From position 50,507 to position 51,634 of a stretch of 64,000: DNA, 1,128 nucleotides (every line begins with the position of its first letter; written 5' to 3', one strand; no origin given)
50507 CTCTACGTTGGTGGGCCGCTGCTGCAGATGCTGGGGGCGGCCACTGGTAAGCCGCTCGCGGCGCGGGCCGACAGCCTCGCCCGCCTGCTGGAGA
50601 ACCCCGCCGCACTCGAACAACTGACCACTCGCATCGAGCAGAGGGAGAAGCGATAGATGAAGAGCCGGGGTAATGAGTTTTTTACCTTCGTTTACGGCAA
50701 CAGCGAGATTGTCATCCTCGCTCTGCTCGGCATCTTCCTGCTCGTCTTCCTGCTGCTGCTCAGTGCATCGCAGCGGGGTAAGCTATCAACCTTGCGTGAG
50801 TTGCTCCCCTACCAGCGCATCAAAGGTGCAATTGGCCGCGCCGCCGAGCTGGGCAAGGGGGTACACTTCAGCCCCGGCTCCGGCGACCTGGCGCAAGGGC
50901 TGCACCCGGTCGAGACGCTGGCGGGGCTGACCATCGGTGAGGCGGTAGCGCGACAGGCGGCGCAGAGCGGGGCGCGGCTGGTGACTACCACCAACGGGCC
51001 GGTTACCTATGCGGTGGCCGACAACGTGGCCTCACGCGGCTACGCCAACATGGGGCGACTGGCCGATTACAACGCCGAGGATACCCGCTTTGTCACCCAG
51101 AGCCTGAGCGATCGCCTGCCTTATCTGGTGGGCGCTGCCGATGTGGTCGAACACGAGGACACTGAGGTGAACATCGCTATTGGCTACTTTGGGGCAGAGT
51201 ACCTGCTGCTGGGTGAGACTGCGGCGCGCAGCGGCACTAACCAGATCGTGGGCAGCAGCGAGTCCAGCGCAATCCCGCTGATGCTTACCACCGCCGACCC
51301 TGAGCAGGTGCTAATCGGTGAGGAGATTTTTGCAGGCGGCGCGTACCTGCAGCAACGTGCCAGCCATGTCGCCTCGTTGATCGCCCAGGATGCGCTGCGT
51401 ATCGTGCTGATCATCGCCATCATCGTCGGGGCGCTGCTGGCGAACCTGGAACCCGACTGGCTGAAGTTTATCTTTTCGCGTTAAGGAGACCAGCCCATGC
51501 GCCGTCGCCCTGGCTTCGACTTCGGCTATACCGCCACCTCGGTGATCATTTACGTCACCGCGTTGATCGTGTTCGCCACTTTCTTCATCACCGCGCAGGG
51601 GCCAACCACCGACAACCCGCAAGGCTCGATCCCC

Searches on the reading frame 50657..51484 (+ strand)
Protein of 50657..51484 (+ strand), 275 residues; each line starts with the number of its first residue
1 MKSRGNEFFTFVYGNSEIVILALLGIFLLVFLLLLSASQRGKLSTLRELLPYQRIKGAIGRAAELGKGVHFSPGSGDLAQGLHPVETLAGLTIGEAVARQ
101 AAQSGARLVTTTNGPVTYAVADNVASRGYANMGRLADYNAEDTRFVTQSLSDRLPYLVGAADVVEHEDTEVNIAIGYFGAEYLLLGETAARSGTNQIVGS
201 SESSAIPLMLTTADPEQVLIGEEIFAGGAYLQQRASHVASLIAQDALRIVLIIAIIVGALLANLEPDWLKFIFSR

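Call 62: search_protein_families(library=pfam, proteins=[window:50657-51484:+], max_evalue=0.00001)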
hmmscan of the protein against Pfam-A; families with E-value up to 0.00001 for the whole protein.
window:50657-51484:+ (275 aa): 1 family
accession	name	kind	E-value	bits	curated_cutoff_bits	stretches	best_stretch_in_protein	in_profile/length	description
PF20539.3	DUF6754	-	5e-46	157.4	27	1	20-270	13-254/257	Domain of unknown function (DUF6754)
